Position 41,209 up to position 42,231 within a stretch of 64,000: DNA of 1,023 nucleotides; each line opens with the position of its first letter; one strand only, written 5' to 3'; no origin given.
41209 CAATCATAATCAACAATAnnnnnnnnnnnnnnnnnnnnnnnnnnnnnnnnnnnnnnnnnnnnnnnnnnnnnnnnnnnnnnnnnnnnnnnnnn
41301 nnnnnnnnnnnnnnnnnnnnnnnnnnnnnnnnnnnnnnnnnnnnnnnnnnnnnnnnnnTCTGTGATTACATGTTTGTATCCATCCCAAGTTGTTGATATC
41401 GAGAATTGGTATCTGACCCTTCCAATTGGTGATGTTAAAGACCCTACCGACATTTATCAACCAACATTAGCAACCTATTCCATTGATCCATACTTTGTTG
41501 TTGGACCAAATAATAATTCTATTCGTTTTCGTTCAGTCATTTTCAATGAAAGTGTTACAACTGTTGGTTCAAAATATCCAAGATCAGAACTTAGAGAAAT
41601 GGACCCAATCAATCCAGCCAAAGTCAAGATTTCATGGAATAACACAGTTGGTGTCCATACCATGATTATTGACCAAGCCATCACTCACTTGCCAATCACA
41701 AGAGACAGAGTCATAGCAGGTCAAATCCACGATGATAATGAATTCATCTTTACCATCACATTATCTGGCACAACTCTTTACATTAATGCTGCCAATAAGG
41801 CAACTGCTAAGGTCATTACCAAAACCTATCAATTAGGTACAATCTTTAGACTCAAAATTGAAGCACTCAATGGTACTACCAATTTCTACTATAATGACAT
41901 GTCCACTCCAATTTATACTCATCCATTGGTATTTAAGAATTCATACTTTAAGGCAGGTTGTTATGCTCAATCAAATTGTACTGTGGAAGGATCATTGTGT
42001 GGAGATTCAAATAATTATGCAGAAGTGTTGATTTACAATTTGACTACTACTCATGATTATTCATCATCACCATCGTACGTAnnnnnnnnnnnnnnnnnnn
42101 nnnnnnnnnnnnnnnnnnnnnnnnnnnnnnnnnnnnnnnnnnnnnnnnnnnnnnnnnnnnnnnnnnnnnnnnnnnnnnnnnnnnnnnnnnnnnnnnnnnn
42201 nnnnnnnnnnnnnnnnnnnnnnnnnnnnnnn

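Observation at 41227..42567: PL7 alginate-lyase-like catalytic domain in a eukaryotic membrane or GPI protein: candidate horizontal acquisition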

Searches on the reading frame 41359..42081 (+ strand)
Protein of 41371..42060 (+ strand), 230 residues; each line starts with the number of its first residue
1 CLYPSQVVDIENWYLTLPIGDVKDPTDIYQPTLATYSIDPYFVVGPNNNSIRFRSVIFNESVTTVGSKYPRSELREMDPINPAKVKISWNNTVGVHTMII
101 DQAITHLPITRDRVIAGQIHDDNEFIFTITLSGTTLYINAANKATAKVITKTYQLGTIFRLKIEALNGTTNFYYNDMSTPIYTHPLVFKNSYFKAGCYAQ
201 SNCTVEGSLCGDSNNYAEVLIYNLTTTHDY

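Call 16: find_homologous_proteins(query=window:41371-42060:+)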
Query seq(230 aa) (230 aa): 574 proteins with E <= 0.001 among 652 candidates; the best 120 are listed.
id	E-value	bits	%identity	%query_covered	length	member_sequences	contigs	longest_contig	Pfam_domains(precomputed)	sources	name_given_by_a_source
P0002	2.3e-92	327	65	99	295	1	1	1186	PF08787.19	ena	-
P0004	1.2e-80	289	57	100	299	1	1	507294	PF08787.19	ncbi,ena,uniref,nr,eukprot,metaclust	ncbi:predicted protein [Naegleria gruberi]|uniref:Predicted protein n=1 Tax=Naegleria gruberi TaxID=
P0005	1.4e-80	289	58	97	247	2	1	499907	PF08787.19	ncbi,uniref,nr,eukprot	ncbi:predicted protein [Naegleria gruberi]|uniref:Predicted protein n=1 Tax=Naegleria gruberi TaxID=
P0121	8.1e-62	227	49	99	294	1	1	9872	PF08787.19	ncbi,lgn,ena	-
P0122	6.6e-61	224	47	99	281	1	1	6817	PF08787.19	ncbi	-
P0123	1.5e-60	223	48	98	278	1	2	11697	PF08787.19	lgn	-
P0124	2.5e-60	222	50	99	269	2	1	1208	PF08787.19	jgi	jgi:hypothetical protein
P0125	1.5e-59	220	47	99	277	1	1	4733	PF08787.19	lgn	-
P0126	2.1e-59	219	48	99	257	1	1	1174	PF08787.19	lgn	-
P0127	2.2e-59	219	47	99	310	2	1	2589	PF08787.19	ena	-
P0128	3.5e-59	219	46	99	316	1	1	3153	PF08787.19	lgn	-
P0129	7.6e-59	217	48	97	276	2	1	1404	PF08787.19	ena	-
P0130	9.0e-59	217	48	100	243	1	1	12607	PF08787.19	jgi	jgi:hypothetical protein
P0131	1.2e-58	217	49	100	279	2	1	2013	PF08787.19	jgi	jgi:hypothetical protein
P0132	1.6e-58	216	49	99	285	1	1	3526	PF08787.19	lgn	-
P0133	3.4e-58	215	47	99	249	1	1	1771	PF08787.19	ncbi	-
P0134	5.1e-58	215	48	99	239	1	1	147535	PF08787.19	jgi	jgi:hypothetical protein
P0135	5.8e-58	215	45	99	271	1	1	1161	PF08787.19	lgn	-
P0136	8.0e-58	214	48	98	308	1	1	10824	PF08787.19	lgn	-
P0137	9.6e-58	214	47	99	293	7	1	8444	PF08787.19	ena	-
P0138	1.0e-57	214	47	99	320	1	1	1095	PF08787.19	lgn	-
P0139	1.3e-57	213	49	98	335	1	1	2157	PF08787.19,PF01476.27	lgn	-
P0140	1.4e-57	213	47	99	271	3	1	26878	PF08787.19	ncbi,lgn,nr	ncbi:MAG: polysaccharide lyase family 7 protein [bacterium]|nr:polysaccharide lyase family 7 protein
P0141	1.4e-57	213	49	99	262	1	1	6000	PF08787.19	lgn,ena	-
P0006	1.7e-57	213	48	98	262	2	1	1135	PF08787.19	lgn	-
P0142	1.8e-57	213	49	98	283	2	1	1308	PF08787.19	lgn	-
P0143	2.0e-57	213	48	98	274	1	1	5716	PF08787.19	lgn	-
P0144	2.2e-57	213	47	99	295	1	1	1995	PF08787.19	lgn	-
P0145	2.9e-57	212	46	99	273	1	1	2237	PF08787.19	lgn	-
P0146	3.0e-57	212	47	99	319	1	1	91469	PF08787.19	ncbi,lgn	-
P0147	3.2e-57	212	46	99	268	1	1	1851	PF08787.19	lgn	-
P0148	3.4e-57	212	48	98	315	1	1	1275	PF08787.19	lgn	-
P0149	4.7e-57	212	49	98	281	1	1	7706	PF08787.19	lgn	-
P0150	6.7e-57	211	49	99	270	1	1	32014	PF08787.19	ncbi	-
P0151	7.5e-57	211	49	99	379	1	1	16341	PF00754.32,PF22633.4,PF08787.19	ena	-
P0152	8.5e-57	211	46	99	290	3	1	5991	PF08787.19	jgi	-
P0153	9.4e-57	211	48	98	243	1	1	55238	PF08787.19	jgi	jgi:hypothetical protein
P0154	1.7e-56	210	48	99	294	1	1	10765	PF08787.19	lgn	-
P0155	1.8e-56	210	47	99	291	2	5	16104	PF08787.19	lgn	-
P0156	4.2e-56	208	46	99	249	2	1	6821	PF08787.19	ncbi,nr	ncbi:MAG: polysaccharide lyase family 7 protein [Candidatus Levybacteria bacterium]|nr:polysaccharid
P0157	5.2e-56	208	48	98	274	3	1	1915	PF08787.19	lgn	-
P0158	6.2e-56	208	46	100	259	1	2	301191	PF08787.19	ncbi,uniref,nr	ncbi:polysaccharide lyase family 7 protein [Saccharopolyspora indica]|uniref:polysaccharide lyase fa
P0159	6.9e-56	208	46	99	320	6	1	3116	PF08787.19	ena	-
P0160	7.0e-56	208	47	98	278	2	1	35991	PF08787.19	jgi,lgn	-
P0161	8.8e-56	207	49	96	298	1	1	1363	PF08787.19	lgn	-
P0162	9.0e-56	207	48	98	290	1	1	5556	PF08787.19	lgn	-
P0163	9.7e-56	207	47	99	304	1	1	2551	PF08787.19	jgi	jgi:hypothetical protein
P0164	1.4e-55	207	48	99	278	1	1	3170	PF08787.19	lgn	-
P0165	2.2e-55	206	47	99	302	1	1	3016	PF08787.19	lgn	-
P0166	2.2e-55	206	46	98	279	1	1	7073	PF08787.19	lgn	-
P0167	2.5e-55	206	48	96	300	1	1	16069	PF08787.19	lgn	-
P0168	2.7e-55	206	46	99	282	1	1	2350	PF08787.19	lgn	-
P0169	2.7e-55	206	47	99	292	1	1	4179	PF08787.19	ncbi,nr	ncbi:MAG: polysaccharide lyase family 7 protein [Candidatus Levybacteria bacterium]|nr:polysaccharid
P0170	2.7e-55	206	45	99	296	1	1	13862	PF08787.19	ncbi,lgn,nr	ncbi:MAG: polysaccharide lyase family 7 protein [bacterium]|nr:polysaccharide lyase family 7 protein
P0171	3.0e-55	206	47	98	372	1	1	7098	PF08787.19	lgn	-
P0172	3.3e-55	206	46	100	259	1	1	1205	PF08787.19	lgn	-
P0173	3.4e-55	205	44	99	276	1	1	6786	PF08787.19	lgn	-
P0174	3.9e-55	205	48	98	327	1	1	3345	PF08787.19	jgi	jgi:hypothetical protein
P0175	7.7e-55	204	46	99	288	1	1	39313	PF08787.19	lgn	-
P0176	9.8e-55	204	45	96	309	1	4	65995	PF08787.19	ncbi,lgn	-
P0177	1.3e-54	204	46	99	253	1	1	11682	PF08787.19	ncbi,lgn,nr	ncbi:polysaccharide lyase family 7 protein [Candidatus Roizmanbacteria bacterium]|nr:polysaccharide 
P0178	1.4e-54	203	47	98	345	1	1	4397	PF08787.19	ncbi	-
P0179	1.6e-54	203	45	98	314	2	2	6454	PF08787.19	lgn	-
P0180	1.8e-54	203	44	98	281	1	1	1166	PF08787.19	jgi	-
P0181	1.8e-54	203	48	98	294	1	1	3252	PF08787.19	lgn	-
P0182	1.9e-54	203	46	96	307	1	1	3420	PF08787.19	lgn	-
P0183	3.0e-54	202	47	99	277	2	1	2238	PF08787.19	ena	-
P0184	3.6e-54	202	48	99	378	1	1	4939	PF00754.32,PF22633.4,PF08787.19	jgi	jgi:Alginate lyase/F5/8 type C domain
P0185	4.3e-54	202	46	99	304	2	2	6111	PF08787.19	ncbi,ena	-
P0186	4.8e-54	202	45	99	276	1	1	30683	PF08787.19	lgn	-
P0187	5.3e-54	202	47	98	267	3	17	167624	PF08787.19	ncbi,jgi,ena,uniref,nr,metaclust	ncbi:hypothetical protein A2617_03365 [Candidatus Daviesbacteria bacterium RIFOXYD1_FULL_41_10]|unir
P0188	5.8e-54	201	46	100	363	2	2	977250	PF00754.32,PF22633.4,PF08787.19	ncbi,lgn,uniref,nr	ncbi:polysaccharide lyase family 7 protein [Amycolatopsis arida]|uniref:polysaccharide lyase family 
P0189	5.9e-54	201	46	99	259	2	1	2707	PF08787.19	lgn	-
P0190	1.1e-53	201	45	99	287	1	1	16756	PF08787.19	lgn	-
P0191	1.2e-53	200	47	98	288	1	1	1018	PF08787.19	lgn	-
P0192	1.6e-53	200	45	98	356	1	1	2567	PF08787.19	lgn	-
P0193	2.0e-53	200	46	99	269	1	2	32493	PF08787.19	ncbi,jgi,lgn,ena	-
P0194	2.1e-53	200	45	99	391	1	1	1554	PF00754.32,PF22633.4,PF08787.19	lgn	-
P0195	2.6e-53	199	46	99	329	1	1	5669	PF08787.19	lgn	-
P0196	3.0e-53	199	48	99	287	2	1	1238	PF08787.19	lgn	-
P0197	3.2e-53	199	46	98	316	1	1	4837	PF08787.19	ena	-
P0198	3.4e-53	199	48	98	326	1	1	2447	PF08787.19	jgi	jgi:hypothetical protein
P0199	3.6e-53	199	44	98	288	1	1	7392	PF08787.19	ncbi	-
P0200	4.2e-53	199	44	99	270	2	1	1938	PF08787.19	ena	-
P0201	4.2e-53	199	46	99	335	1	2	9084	PF08787.19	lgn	-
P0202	4.8e-53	198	45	98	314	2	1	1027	PF08787.19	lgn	-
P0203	4.8e-53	198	43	98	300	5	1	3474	PF08787.19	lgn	-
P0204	5.3e-53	198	45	99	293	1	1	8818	PF08787.19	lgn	-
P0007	6.2e-53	198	44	98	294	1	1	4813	PF08787.19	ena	-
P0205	6.6e-53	198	45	99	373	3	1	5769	PF08787.19,PF01476.27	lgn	-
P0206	7.0e-53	198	44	99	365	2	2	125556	PF00754.32,PF08787.19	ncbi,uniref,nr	ncbi:polysaccharide lyase family 7 protein [Streptomyces lomondensis]|uniref:Alginate lyase n=1 Tax=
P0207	7.3e-53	198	46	98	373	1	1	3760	PF00404.25,PF08787.19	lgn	-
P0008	9.3e-53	198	44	99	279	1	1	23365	PF08787.19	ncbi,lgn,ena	-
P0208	9.9e-53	197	46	100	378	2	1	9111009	PF00754.32,PF22633.4,PF08787.19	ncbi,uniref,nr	ncbi:polysaccharide lyase family 7 protein [Amycolatopsis nigrescens]|uniref:polysaccharide lyase fa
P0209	1.1e-52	197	46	98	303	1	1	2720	PF08787.19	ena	-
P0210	1.1e-52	197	46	98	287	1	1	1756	PF08787.19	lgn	-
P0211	1.1e-52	197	46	98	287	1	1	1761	PF08787.19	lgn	-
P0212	1.3e-52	197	45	99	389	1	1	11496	PF00754.32,PF22633.4,PF08787.19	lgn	-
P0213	1.3e-52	197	46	98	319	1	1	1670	PF08787.19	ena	-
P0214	1.6e-52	197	45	98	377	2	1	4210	PF08787.19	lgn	-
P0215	1.8e-52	197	45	98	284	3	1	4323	PF08787.19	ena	-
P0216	2.4e-52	196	47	100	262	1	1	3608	PF08787.19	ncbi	-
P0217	2.4e-52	196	46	99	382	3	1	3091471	PF00754.32,PF22633.4,PF08787.19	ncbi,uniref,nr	ncbi:polysaccharide lyase family 7 protein [Amycolatopsis sp. 195334CR]|uniref:polysaccharide lyase 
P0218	2.4e-52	196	46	95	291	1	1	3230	PF08787.19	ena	-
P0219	2.8e-52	196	43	98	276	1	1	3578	PF08787.19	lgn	-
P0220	2.8e-52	196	45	100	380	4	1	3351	PF08787.19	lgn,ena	-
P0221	3.2e-52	196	44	97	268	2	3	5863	PF08787.19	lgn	-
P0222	3.5e-52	196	45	99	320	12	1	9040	PF08787.19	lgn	-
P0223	3.6e-52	196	45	99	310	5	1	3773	PF08787.19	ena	-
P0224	4.5e-52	195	43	100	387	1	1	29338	PF00754.32,PF22633.4,PF08787.19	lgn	-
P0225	4.6e-52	195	44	99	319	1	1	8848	PF08787.19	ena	-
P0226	5.1e-52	195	44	98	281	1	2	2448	PF08787.19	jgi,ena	jgi:hypothetical protein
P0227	9.6e-52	194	46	100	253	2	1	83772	PF08787.19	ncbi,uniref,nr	ncbi:alginate lyase [Candidatus Gottesmanbacteria bacterium RIFCSPHIGHO2_02_FULL_39_11]|uniref:Algin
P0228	9.7e-52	194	43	98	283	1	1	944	PF08787.19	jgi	-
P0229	9.9e-52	194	46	99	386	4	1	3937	PF00754.32,PF22633.4,PF08787.19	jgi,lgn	jgi:hypothetical protein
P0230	1.0e-51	194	44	97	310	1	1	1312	PF08787.19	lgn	-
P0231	1.0e-51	194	46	100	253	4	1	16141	PF08787.19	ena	-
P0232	1.4e-51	194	45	99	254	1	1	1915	PF08787.19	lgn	-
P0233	1.6e-51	194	44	99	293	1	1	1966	PF08787.19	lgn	-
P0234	1.8e-51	193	45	97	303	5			PF08787.19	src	-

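Call 36: find_encoding_contigs(protein=P0134, flank=8000, max_places=2)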
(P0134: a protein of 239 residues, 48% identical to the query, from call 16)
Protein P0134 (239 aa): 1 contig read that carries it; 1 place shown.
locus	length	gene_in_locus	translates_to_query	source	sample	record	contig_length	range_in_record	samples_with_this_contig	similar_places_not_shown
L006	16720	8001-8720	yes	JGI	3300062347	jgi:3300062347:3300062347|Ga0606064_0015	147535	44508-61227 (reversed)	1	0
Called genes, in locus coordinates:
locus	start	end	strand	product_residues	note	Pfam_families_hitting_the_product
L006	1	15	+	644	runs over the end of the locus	PF00069:Pkinase, PF07714:PK_Tyr_Ser-Thr, PF00069:Pkinase, PF07714:PK_Tyr_Ser-Thr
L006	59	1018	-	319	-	-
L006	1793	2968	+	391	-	-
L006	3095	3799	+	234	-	-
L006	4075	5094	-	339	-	PF12569:NatA_aux_su (faint), PF07719:TPR_2 (faint), PF13176:TPR_7 (faint), PF13371:TPR_9 (faint), PF13181:TPR_8 (weak), PF13414:TPR_11, PF12895:ANAPC3 (weak), PF00515:TPR_1 (weak), +7 more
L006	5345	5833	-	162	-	PF12937:F-box-like (faint)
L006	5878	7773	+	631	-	-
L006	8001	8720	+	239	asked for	PF08787:Alginate_lyase2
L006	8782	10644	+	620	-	-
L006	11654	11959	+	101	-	-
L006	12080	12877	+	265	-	-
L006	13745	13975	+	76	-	-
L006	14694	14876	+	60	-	-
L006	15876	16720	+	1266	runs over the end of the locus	PF00656:Peptidase_C14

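Call 37: find_encoding_contigs(protein=P0153, flank=8000, max_places=2)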
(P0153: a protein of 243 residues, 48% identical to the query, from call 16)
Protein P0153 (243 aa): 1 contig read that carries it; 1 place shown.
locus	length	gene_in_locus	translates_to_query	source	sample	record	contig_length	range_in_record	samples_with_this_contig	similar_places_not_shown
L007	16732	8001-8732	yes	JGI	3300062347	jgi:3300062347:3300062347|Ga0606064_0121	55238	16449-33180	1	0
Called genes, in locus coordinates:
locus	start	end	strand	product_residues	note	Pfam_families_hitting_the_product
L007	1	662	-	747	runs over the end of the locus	PF00211:Guanylate_cyc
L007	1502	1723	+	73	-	-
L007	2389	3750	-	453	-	-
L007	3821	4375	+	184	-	PF15001:AP-5_subunit_s1 (weak)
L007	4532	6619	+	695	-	PF13432:TPR_16, PF13414:TPR_11, PF00515:TPR_1, PF07719:TPR_2 (weak), PF13414:TPR_11 (weak), PF00515:TPR_1 (weak), PF13181:TPR_8 (weak), PF00515:TPR_1, +18 more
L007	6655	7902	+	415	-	PF26192:RNF157-like_N, PF13920:zf-C3HC4_3, PF14447:Prok-RING_4 (weak)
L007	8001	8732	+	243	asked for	PF08787:Alginate_lyase2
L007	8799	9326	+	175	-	PF00355:Rieske, PF13806:Rieske_2, PF22543:Rieske_4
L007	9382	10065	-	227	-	PF00615:RGS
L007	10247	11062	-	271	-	PF01852:START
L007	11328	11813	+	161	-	-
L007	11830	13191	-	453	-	PF00067:p450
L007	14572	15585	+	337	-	PF00412:LIM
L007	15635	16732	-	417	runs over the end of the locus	-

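Call 41: find_homologous_proteins(query=L007:2392-3750:-, max_evalue=1e-10)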
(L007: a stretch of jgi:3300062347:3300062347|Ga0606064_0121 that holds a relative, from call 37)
Query L007:2392-3750:- (453 aa): 3 proteins with E <= 1e-10 among 4296 candidates.
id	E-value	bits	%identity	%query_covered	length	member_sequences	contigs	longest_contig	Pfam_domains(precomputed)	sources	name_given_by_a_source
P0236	0.0e+0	1057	100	100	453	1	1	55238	-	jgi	jgi:predicted alpha/beta-fold hydrolase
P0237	2.7e-169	582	57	96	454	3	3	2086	-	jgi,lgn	jgi:predicted alpha/beta-fold hydrolase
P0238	2.2e-163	562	56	97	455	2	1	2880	-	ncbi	-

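Call 42: list_cluster_members(proteins=[P0238, P0237, P0134, P0153, P0130, P0236])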
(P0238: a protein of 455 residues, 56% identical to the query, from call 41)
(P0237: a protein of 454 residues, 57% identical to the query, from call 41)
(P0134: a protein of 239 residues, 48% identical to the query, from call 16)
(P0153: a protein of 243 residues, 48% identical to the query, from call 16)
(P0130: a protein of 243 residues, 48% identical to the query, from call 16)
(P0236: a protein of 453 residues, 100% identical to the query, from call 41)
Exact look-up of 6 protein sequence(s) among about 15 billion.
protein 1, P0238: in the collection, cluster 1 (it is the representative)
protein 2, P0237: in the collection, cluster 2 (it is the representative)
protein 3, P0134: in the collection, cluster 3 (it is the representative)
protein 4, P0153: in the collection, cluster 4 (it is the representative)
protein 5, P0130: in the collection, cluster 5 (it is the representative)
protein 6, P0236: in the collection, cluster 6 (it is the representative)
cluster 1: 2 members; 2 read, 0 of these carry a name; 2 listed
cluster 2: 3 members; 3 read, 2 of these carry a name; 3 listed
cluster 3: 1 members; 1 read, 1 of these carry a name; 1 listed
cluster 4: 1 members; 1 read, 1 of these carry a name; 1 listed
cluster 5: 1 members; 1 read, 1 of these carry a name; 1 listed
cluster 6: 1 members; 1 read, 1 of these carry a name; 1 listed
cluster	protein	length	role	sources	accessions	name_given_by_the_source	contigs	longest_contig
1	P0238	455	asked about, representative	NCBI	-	-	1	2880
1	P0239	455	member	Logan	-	-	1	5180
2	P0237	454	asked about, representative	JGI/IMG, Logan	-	predicted alpha/beta-fold hydrolase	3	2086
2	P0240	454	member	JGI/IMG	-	predicted alpha/beta-fold hydrolase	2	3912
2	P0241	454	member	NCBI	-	-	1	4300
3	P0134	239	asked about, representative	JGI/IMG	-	hypothetical protein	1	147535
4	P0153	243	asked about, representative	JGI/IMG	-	hypothetical protein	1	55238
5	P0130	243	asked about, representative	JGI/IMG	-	hypothetical protein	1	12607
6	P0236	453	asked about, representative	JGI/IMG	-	predicted alpha/beta-fold hydrolase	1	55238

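Call 43: find_encoding_contigs(protein=P0121, flank=5000, max_places=2)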
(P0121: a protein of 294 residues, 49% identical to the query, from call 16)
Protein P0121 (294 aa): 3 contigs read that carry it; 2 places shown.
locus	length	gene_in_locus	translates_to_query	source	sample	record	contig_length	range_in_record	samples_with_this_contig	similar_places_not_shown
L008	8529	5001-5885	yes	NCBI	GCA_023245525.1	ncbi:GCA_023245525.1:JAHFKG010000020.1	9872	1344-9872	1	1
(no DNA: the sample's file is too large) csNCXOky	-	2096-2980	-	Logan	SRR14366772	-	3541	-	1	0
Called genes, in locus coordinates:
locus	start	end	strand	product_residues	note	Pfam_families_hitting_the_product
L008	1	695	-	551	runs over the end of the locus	PF01565:FAD_binding_4, PF02913:FAD-oxidase_C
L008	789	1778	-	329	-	PF02779:Transket_pyr, PF02780:Transketolase_C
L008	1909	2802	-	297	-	PF13292:DXP_synthase_N, PF00456:Transketolase_N, PF00676:E1_dh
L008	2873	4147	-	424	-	PF13660:DUF4147, PF05161:MOFRL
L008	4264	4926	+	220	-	PF01797:Y1_Tnp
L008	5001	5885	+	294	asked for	PF08787:Alginate_lyase2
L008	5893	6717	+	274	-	PF14333:DUF4389 (faint)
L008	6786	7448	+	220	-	-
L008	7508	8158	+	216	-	-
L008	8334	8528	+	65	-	?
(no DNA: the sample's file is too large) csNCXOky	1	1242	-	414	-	?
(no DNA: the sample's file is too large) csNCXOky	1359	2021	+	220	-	PF01797:Y1_Tnp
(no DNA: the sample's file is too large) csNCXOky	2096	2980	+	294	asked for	PF08787:Alginate_lyase2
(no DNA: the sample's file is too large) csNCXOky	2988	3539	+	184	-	?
